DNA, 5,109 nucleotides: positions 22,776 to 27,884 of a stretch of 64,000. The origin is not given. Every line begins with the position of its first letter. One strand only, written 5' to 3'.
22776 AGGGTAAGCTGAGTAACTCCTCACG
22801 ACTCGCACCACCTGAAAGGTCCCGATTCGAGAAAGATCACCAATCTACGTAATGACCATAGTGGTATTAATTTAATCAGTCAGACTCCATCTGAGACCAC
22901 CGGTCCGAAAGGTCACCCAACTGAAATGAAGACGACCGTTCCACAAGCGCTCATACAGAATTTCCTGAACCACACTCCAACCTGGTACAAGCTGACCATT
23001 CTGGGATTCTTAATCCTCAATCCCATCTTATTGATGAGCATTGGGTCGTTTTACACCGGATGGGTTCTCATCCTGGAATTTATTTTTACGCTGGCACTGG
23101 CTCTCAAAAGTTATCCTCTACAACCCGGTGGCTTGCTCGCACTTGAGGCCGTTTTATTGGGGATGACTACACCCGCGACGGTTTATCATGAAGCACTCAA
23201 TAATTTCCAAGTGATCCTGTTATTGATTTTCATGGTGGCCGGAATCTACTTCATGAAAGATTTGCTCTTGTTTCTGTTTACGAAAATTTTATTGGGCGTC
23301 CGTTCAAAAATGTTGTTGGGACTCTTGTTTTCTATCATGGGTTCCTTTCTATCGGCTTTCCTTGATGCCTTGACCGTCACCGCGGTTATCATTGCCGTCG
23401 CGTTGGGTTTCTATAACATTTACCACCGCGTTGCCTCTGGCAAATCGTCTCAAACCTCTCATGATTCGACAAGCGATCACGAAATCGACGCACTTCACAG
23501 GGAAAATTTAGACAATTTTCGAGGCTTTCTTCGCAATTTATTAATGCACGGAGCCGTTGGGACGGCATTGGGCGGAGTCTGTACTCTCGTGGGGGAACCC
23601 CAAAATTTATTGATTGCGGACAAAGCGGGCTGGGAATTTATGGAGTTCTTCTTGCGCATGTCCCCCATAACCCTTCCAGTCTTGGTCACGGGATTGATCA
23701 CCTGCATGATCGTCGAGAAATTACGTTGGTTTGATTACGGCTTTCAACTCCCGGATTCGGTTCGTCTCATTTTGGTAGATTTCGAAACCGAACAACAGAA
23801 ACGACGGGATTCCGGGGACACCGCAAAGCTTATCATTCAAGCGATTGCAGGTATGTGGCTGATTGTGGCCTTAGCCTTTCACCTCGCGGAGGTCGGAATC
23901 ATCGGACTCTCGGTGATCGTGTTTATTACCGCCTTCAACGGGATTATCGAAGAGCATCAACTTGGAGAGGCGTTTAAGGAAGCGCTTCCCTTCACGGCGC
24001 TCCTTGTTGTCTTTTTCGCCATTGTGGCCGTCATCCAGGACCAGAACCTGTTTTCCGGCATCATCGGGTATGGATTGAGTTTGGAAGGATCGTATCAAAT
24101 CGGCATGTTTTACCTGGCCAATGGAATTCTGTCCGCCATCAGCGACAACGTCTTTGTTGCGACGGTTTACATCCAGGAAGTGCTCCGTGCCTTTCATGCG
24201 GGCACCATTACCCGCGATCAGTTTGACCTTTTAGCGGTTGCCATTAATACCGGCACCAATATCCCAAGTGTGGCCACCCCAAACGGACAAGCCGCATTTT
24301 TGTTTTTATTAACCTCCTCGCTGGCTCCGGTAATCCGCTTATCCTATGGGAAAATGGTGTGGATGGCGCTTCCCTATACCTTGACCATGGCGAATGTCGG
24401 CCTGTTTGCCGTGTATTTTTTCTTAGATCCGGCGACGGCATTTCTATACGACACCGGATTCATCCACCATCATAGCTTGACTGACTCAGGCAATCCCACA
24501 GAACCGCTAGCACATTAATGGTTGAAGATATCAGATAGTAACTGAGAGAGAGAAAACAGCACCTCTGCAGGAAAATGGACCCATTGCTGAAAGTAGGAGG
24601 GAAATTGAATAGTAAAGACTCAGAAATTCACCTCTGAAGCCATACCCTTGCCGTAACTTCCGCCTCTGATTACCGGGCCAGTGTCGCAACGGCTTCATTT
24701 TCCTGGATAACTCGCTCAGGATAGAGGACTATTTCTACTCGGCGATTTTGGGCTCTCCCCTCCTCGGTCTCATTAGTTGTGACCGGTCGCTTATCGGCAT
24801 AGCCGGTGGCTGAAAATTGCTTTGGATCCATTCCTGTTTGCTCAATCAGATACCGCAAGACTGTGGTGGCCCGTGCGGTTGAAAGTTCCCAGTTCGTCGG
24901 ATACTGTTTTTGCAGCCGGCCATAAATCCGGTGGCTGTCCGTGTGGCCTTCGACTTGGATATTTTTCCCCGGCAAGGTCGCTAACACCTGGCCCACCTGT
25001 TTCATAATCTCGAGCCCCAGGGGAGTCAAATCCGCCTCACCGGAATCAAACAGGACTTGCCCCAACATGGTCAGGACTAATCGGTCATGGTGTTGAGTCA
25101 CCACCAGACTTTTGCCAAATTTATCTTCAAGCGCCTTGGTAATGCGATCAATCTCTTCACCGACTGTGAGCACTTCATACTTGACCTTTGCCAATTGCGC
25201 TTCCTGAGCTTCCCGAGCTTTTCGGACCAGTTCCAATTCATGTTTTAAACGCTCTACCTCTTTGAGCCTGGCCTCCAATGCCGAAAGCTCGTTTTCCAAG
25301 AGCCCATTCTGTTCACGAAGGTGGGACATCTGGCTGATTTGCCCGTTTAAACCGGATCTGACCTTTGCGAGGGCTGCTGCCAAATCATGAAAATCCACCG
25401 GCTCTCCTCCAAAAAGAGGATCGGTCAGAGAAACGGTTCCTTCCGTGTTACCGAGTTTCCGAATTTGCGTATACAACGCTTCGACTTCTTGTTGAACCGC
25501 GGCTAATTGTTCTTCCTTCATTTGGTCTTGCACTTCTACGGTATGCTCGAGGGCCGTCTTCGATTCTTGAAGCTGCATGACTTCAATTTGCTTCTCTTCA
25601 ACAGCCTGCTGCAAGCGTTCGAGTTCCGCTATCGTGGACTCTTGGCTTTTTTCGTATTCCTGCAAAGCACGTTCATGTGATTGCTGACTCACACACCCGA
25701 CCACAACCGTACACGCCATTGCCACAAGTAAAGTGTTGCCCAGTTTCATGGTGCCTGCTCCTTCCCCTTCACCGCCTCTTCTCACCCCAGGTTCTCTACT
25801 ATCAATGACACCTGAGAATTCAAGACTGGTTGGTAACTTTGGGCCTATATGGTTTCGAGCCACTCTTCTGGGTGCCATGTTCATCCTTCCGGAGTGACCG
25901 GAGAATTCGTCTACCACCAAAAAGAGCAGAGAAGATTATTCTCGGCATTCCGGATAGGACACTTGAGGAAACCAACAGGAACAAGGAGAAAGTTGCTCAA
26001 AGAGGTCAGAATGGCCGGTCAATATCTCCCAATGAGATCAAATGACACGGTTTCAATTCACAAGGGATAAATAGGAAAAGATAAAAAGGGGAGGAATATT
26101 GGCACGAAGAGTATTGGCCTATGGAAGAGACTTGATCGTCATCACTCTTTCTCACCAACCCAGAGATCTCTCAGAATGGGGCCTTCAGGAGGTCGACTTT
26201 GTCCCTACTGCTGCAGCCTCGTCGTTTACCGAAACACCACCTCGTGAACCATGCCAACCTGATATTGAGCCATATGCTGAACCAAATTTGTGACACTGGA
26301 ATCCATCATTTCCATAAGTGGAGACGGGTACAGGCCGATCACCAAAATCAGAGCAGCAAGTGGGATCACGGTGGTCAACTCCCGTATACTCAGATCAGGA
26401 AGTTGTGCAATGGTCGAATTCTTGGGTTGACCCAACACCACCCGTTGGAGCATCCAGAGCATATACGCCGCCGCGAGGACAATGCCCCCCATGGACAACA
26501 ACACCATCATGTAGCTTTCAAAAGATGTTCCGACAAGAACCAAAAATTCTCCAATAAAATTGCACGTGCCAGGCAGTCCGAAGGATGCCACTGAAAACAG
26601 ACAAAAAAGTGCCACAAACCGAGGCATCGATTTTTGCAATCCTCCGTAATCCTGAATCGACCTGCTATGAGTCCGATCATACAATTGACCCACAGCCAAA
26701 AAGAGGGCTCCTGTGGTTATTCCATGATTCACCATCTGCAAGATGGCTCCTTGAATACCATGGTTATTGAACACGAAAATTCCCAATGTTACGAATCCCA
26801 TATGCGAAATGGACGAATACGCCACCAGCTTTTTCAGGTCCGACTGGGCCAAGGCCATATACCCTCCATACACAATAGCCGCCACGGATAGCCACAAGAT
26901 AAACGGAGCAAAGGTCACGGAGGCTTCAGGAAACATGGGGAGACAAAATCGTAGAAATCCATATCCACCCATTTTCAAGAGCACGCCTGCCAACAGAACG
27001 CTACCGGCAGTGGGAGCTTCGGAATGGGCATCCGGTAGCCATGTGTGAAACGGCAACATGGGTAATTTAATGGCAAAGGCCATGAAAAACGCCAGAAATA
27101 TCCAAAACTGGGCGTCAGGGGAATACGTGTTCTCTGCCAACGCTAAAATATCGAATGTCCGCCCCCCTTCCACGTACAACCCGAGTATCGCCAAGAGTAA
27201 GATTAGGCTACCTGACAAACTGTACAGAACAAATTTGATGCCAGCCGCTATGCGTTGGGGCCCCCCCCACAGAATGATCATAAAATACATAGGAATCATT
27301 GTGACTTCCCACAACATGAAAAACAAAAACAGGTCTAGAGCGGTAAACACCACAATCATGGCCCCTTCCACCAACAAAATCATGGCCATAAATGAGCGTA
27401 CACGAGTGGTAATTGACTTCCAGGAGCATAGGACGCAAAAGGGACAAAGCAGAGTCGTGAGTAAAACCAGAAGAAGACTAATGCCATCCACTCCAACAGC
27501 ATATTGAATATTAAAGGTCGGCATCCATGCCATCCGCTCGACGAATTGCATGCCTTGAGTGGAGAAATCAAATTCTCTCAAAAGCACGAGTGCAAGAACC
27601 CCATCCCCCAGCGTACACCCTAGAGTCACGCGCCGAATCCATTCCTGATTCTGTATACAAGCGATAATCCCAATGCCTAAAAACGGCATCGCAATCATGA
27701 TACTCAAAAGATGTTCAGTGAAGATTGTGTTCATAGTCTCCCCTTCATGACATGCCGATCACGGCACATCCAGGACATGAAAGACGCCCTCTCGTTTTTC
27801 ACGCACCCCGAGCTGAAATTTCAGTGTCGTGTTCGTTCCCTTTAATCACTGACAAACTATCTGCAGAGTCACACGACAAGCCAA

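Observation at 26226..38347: DabA heads a nine-gene Mrp-like cluster with three PF00361 subunits, with an MpsC-like gene divergent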

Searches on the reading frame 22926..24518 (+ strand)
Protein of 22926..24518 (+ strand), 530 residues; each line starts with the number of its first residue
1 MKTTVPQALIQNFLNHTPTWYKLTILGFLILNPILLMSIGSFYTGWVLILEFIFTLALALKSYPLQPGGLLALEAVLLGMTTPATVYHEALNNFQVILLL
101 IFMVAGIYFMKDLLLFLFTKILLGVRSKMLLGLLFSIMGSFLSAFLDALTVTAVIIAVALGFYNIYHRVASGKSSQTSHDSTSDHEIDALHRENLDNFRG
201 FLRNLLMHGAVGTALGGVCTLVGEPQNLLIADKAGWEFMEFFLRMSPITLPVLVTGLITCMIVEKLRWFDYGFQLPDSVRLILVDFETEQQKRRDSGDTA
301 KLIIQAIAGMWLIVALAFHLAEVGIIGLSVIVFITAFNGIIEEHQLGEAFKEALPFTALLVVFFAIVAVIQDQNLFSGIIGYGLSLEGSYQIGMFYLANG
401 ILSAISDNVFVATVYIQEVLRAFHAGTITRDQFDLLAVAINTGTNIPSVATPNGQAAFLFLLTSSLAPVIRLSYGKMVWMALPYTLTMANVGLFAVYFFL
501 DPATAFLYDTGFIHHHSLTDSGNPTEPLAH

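Call 4: search_protein_families(library=pfam, proteins=[window:22926-24518:+])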
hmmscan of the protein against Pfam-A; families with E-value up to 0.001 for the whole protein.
window:22926-24518:+ (530 aa): 2 families
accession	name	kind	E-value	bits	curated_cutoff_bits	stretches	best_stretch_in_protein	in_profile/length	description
PF06450.18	NhaB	-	2.5e-243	809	27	1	1-514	1-514/515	Bacterial Na+/H+ antiporter B (NhaB)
PF03600.22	CitMHS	-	1.4e-16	60.9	31.9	1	71-318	18-217/336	Citrate transporter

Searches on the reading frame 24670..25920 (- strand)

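Call 4: search_protein_families(library=pfam, proteins=[window:24670-25920:-])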
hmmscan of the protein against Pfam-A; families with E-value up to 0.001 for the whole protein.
window:24670-25920:- (416 aa): 2 families
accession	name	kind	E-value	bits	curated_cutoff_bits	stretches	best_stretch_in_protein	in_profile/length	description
PF00691.25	OmpA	-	1.4e-20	73.9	27.2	1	290-393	1-98/98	OmpA family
PF05359.17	DUF748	-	0.00087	17.9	50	0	286-330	878-922/1037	Domain of Unknown Function (DUF748)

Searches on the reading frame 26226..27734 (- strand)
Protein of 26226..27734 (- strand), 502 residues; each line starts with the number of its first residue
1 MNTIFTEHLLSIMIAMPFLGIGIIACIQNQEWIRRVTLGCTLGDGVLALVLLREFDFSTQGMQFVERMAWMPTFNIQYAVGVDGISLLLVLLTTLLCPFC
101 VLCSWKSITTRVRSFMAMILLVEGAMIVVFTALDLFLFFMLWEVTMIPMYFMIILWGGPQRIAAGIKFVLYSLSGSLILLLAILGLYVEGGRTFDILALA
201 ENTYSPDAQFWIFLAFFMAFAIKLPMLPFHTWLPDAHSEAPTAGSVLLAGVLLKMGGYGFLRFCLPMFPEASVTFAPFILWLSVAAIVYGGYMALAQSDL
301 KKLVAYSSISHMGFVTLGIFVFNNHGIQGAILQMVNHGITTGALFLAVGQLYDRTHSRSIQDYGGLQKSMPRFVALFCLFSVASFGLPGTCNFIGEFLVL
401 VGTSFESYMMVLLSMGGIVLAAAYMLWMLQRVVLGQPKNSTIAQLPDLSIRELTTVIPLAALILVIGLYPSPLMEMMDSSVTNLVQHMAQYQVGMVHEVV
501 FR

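Call 3: search_protein_families(library=pfam, proteins=[window:26226-27734:-])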
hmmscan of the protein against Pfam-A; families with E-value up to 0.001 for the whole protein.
window:26226-27734:- (502 aa): 2 families
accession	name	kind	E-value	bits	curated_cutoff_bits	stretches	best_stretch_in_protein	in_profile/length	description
PF00361.26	Proton_antipo_M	-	5.9e-79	265.8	21.5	1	132-418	1-291/294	NADH:quinone oxidoreductase/Mrp antiporter, TM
PF01059.23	Oxidored_q5_N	-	9.6e-05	22.9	22.7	1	66-127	43-108/110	NADH-ubiquinone oxidoreductase chain 4, amino terminus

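Call 32: search_solved_structures(query=window:26226-27734:-, max_evalue=1e-15)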
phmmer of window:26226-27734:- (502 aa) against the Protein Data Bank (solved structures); distinct sequences matched with E-value up to 1e-15: 66 (the best 60 are shown).
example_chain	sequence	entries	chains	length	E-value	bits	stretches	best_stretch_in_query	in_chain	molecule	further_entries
8qby_M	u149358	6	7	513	9.2e-132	443.7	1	12-492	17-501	NADH dehydrogenase subunit M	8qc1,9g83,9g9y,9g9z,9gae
7aqq_M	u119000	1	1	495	1e-125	423.8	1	10-487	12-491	NADH-ubiquinone oxidoreductase chain 4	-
7aqw_M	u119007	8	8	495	1.1e-125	423.7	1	10-487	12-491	NADH-ubiquinone oxidoreductase chain 4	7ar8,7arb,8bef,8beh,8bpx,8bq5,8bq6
7ar7_M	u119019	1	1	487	1.5e-125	423.2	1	10-487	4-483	NADH-ubiquinone oxidoreductase chain 4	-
7a23_M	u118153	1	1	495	1.4e-124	420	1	10-487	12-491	Nad4m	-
8e73_4M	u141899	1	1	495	1.2e-120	407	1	10-487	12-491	Nad4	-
3rko_M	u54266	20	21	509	2e-113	383.2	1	27-487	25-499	NADH-QUINONE OXIDOREDUCTASE SUBUNIT M | NADH dehydrogenase I subunit M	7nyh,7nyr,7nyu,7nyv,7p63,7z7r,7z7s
7p61_M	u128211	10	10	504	2.1e-113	383.1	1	27-487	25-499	NADH dehydrogenase I subunit M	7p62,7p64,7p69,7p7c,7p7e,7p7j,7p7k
8e9g_M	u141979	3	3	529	6.5e-104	351.8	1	9-485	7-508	NADH-quinone oxidoreductase, M subunit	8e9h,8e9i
6hum_D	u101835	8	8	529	1e-95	324.8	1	38-485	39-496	NAD(P)H-quinone oxidoreductase chain 4 1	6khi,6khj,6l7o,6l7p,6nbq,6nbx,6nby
9grx_D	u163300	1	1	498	2.4e-81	277.4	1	33-479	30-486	NAD(P)H-quinone oxidoreductase chain 4, chloroplastic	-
7eu3_D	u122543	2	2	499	7.3e-80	272.5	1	10-479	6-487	NAD(P)H-quinone oxidoreductase chain 4, chloroplastic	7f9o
7wff_D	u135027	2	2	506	3.4e-79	270.3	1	55-485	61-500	NAD(P)H-quinone oxidoreductase chain 4, chloroplastic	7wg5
7zm7_4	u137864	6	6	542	4e-77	263.5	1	29-485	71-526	NADH-ubiquinone oxidoreductase chain 4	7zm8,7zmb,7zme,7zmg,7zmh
6tjv_D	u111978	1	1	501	1.8e-72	248.1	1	9-485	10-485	NADH dehydrogenase subunit 4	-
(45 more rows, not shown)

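Call 68: search_protein_families(library=ncbifam, proteins=[window:26226-27734:-], max_evalue=0.01)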
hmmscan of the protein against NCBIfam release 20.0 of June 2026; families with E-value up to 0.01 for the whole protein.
window:26226-27734:- (502 aa): 72 families (the best 25 are shown)
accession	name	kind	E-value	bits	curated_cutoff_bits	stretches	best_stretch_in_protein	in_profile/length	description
TIGR01972.1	NDH_I_M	subfamily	3.5e-186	619.6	263.8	1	10-487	1-485/486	NADH-quinone oxidoreductase subunit M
NF004499.0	PRK05846.1-3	equivalog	6.8e-172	572.7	585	1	7-491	4-491/502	NADH-quinone oxidoreductase subunit M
NF004501.0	PRK05846.1-5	subfamily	5.2e-168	559.8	598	1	7-491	4-490/492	NADH-quinone oxidoreductase subunit M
NF004500.0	PRK05846.1-4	equivalog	6.7e-158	526.6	550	1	7-491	4-509/525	NADH-quinone oxidoreductase subunit M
NF004505.0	PRK05846.2-5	equivalog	2.2e-143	478.7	700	1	7-491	2-488/508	NADH-quinone oxidoreductase subunit M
NF009212.0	PRK12561.1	subfamily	1.7e-130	436.2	645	1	9-493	8-504/531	NAD(P)H-quinone oxidoreductase subunit 4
NF004498.0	PRK05846.1-1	equivalog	6.6e-129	431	614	1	9-490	2-502/509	NADH-quinone oxidoreductase subunit M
NF004506.0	PRK05846.2-6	equivalog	2.4e-123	413.1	789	1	46-485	50-490/493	NADH-quinone oxidoreductase subunit M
NF002713.0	PRK02546.1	subfamily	4e-114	382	827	1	10-490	11-504/533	NAD(P)H-quinone oxidoreductase subunit 4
NF004504.0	PRK05846.2-3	equivalog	1.3e-113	380.7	785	1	37-484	45-493/499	NADH-quinone oxidoreductase subunit M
NF005060.0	PRK06473.1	equivalog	8.4e-107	357.9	747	1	9-492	1-489/500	NADH-quinone oxidoreductase subunit M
NF005611.0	PRK07363.1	equivalog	1.5e-94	317.3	764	1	9-496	1-493/501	NADH-quinone oxidoreductase subunit M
NF004502.0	PRK05846.2-1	equivalog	6e-74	249.6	791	1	8-480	4-493/500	NADH-quinone oxidoreductase subunit M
NF004503.0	PRK05846.2-2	subfamily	3.5e-63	214.5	720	1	64-478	54-483/490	NADH-quinone oxidoreductase subunit M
NF006419.0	PRK08668.1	equivalog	1.9e-55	188.8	617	1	73-484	59-481/613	NADH dehydrogenase subunit M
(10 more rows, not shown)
